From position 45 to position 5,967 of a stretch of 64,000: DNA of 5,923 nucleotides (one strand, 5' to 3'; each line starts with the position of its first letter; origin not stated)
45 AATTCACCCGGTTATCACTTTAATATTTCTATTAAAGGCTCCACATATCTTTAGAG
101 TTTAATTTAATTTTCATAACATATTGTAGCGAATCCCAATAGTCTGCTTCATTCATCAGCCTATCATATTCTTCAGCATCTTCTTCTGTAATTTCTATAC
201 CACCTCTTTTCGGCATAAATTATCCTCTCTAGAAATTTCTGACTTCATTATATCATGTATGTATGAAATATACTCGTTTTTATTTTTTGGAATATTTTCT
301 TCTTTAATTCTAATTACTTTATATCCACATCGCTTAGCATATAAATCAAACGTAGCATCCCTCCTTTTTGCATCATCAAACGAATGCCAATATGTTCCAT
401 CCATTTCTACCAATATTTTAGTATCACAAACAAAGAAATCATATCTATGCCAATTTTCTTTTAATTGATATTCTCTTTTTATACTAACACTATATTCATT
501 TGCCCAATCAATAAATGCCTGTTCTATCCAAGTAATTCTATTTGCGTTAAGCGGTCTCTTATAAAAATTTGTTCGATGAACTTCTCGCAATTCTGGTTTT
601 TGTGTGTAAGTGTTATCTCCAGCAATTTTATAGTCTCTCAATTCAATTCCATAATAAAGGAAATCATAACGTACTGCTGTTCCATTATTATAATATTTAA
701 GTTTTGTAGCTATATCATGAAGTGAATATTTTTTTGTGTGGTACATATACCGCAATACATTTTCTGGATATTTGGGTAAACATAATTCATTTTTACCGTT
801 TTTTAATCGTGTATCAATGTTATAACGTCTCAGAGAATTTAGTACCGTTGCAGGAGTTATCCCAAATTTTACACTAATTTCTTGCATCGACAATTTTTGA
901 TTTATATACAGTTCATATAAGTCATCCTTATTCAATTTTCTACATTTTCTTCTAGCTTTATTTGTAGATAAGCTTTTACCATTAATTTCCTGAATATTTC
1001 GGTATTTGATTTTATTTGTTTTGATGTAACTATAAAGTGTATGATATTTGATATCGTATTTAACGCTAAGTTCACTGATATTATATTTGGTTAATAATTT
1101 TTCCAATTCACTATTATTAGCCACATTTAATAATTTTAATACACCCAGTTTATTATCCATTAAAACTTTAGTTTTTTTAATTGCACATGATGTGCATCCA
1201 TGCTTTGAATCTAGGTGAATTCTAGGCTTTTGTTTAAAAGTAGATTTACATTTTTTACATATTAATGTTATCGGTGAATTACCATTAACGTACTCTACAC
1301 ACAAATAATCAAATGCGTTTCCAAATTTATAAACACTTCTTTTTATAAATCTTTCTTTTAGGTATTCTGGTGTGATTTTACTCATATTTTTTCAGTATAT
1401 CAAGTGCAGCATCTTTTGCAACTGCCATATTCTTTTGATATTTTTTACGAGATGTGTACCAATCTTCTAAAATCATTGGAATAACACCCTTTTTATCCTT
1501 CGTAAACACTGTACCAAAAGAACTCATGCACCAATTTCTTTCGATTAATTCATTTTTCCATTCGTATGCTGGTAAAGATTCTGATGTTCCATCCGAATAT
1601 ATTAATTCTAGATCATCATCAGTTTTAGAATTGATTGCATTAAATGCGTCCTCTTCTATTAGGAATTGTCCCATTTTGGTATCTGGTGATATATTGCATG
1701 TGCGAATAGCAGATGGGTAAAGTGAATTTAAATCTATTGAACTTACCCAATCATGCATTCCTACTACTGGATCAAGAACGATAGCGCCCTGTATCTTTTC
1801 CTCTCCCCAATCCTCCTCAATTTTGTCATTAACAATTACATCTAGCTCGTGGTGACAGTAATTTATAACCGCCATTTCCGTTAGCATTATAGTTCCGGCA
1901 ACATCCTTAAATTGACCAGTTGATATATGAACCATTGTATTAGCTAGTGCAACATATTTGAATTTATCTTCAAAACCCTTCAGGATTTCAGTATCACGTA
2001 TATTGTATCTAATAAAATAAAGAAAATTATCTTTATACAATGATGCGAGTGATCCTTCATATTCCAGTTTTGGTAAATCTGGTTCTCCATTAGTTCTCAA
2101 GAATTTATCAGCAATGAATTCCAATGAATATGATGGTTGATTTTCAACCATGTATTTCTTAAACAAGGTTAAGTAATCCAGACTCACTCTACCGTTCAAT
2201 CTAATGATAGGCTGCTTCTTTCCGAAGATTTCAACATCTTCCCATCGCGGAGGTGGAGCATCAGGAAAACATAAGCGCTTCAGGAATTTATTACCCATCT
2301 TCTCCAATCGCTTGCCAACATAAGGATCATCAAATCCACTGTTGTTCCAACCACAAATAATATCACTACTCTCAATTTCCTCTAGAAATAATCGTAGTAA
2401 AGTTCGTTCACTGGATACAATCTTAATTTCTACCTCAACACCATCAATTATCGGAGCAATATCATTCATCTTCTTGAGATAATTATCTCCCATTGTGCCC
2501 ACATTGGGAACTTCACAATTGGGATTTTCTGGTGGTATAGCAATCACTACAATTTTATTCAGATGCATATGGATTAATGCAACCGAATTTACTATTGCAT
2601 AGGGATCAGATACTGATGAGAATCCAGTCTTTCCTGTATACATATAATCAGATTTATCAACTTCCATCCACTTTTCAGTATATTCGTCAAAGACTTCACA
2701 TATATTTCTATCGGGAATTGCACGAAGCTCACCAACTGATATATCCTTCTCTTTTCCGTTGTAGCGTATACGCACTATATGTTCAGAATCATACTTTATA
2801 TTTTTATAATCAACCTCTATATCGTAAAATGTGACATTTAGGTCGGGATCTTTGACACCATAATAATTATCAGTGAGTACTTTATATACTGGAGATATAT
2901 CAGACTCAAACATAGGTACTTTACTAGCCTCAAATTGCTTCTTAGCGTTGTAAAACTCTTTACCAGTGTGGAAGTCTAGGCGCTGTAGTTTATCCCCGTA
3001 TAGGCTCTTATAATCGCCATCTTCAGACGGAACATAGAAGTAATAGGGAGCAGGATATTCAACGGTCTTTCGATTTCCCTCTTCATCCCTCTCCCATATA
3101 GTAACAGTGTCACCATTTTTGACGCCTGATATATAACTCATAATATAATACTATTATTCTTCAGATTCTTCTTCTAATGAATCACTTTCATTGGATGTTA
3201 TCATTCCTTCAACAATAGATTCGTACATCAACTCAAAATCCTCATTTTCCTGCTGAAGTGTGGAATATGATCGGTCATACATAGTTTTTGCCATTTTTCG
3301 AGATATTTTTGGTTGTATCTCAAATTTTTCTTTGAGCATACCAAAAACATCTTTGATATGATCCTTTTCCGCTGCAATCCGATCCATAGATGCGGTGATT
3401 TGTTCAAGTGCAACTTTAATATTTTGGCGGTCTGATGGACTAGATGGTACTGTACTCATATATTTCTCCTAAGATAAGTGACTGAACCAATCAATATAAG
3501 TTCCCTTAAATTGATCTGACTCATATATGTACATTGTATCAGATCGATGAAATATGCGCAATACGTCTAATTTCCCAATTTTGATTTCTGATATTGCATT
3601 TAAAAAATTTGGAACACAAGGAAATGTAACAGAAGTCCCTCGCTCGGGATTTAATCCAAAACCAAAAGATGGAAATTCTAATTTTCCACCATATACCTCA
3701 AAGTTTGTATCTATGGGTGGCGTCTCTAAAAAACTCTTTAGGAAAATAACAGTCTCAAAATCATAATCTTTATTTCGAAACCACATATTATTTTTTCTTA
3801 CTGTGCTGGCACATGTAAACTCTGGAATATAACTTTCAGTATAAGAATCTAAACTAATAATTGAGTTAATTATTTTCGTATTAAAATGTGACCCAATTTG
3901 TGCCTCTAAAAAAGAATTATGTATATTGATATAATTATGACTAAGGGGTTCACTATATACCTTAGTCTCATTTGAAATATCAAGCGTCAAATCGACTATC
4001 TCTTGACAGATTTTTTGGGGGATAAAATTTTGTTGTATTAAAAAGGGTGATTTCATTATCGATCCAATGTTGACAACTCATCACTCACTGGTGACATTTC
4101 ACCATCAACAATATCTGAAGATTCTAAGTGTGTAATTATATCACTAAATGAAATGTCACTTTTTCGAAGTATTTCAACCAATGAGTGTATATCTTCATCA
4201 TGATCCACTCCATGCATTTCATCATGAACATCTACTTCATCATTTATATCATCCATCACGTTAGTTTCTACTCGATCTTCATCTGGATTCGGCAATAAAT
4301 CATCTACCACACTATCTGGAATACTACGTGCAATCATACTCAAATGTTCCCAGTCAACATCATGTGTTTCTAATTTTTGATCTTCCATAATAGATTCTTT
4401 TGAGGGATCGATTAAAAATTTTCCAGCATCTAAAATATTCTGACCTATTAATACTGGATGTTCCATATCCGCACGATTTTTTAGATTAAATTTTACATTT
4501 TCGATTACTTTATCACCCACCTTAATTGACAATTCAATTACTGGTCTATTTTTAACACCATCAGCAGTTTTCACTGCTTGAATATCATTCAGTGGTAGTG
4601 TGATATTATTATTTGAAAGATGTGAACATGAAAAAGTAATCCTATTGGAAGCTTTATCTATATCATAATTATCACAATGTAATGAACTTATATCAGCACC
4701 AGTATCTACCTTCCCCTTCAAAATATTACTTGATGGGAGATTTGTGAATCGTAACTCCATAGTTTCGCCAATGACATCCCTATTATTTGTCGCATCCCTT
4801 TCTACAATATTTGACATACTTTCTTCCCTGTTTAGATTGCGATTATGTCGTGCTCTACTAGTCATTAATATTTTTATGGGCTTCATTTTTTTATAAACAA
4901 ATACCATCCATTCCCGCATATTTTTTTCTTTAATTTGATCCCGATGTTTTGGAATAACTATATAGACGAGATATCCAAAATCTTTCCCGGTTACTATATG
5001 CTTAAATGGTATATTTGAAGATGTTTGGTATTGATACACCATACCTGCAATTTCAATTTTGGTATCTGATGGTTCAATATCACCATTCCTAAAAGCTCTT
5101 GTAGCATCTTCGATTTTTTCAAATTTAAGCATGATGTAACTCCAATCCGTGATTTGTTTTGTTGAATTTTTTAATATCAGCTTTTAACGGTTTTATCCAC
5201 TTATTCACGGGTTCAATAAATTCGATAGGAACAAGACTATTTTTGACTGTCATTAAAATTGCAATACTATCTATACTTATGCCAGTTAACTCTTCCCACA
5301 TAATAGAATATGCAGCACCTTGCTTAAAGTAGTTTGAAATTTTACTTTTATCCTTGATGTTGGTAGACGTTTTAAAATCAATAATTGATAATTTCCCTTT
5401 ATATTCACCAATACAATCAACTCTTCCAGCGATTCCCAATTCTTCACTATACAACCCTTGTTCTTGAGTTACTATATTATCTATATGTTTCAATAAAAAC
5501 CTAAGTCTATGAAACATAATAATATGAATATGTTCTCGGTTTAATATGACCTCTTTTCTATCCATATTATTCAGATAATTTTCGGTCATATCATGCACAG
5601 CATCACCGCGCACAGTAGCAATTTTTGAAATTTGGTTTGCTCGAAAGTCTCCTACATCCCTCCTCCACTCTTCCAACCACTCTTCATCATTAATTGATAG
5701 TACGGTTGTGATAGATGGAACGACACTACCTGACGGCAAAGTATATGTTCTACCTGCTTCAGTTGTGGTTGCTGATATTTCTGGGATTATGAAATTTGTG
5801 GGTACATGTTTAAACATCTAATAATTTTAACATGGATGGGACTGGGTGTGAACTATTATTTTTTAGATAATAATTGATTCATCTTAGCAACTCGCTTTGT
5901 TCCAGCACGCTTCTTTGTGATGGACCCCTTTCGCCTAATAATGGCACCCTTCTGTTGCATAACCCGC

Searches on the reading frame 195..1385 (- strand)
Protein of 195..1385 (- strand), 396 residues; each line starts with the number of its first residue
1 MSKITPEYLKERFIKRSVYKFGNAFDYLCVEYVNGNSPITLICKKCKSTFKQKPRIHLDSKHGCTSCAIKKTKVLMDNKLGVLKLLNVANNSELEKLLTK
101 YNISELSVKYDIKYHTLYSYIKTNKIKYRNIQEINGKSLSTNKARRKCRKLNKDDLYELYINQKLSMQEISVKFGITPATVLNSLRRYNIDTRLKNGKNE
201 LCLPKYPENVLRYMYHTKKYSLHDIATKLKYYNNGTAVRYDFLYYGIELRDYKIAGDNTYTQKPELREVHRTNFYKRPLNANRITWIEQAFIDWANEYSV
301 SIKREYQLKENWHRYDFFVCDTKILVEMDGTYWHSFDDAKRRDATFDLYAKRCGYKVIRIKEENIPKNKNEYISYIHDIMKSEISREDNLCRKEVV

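Call 20: search_protein_families(library=phrogs, proteins=[window:195-1385:-], max_evalue=0.001)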
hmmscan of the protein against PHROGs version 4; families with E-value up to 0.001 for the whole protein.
window:195-1385:- (396 aa): 9 families
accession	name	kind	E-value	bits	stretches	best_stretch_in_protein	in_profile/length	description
phrog_559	-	DNA, RNA and nucleotide metabolism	3.4e-14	53.5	1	10-382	125-417/607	HNH endonuclease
phrog_8446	-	DNA, RNA and nucleotide metabolism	5e-14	53.5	2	152-251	16-102/211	HNH endonuclease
phrog_4605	-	unknown function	9.7e-10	39.5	1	12-73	51-111/151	-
phrog_7545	-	DNA, RNA and nucleotide metabolism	2.1e-08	35.5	1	152-200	6-55/160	HNH endonuclease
phrog_681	-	DNA, RNA and nucleotide metabolism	7.4e-08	32.4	1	10-90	368-449/576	endonuclease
phrog_503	-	unknown function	6.1e-07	30.2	1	286-383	33-133/144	-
phrog_9529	-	unknown function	2.4e-05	25.1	1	303-383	114-197/247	-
phrog_20467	-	DNA, RNA and nucleotide metabolism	4.9e-05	24.2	0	30-131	13-107/112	HNH endonuclease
phrog_151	-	integration and excision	0.0002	21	1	101-194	81-174/582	transposase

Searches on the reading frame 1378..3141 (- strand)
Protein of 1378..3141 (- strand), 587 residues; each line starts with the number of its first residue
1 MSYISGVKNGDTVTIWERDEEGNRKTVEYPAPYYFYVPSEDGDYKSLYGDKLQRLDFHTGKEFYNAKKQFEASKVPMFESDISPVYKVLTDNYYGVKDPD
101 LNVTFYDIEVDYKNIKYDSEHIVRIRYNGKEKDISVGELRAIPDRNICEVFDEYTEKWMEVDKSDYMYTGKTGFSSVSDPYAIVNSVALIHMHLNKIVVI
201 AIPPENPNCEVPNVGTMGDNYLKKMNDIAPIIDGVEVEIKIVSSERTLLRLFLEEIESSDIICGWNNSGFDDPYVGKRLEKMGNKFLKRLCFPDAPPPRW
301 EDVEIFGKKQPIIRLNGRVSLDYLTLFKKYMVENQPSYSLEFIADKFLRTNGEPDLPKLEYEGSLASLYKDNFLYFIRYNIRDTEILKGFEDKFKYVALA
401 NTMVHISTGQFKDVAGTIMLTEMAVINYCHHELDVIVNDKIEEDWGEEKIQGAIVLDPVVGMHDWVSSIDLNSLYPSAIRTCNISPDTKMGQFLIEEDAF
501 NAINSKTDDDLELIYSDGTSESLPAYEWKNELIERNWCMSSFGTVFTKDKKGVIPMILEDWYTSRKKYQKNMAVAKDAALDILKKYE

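Call 20: search_protein_families(library=phrogs, proteins=[window:1378-3141:-], max_evalue=0.001)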
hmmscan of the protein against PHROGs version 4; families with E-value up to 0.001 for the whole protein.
window:1378-3141:- (587 aa): 3 families
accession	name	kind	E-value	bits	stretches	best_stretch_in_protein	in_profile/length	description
phrog_262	-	DNA, RNA and nucleotide metabolism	7.2e-97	326.4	1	5-579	12-490/856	DNA polymerase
phrog_2062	-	DNA, RNA and nucleotide metabolism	2e-73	248.7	1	3-584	5-494/502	DNA polymerase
phrog_3011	-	DNA, RNA and nucleotide metabolism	3.5e-08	33.6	1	329-502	332-528/576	DNA polymerase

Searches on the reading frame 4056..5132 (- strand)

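Call 20: search_protein_families(library=phrogs, proteins=[window:4056-5132:-], max_evalue=0.001)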
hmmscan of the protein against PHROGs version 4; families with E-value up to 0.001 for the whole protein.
window:4056-5132:- (358 aa): 0 families

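Call 43: search_protein_families(library=pfam, proteins=[window:4056-5132:-], max_evalue=0.01)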
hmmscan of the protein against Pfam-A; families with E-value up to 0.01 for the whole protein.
window:4056-5132:- (358 aa): 1 family
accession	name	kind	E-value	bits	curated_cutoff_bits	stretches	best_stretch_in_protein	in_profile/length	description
PF05618.17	Zn_protease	-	8.5e-15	55.3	27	1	136-249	16-135/138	Putative ATP-dependent zinc protease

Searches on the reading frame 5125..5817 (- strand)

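Call 20: search_protein_families(library=phrogs, proteins=[window:5125-5817:-], max_evalue=0.001)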
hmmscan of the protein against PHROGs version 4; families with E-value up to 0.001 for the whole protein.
window:5125-5817:- (230 aa): 8 families
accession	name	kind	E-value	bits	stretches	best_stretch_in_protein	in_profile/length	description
phrog_298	-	DNA, RNA and nucleotide metabolism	4.8e-63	214.2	1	1-223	34-267/293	exonuclease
phrog_1706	-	DNA, RNA and nucleotide metabolism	1.2e-09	39.1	1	66-186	83-180/293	CRISPR/Cas system associated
phrog_69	-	DNA, RNA and nucleotide metabolism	7.5e-06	26.2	1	64-191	117-263/501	exonuclease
phrog_1218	-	DNA, RNA and nucleotide metabolism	8.9e-06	26.2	0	126-219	137-236/364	exonuclease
phrog_466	-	DNA, RNA and nucleotide metabolism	2.9e-05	24.6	1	70-171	214-315/446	exonuclease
phrog_3953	-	DNA, RNA and nucleotide metabolism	4e-05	24.4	1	41-186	17-145/186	exonuclease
phrog_2139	-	DNA, RNA and nucleotide metabolism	7e-05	23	1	19-192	17-193/330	exonuclease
phrog_33176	-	unknown function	9.1e-05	22.3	1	129-196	242-308/380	-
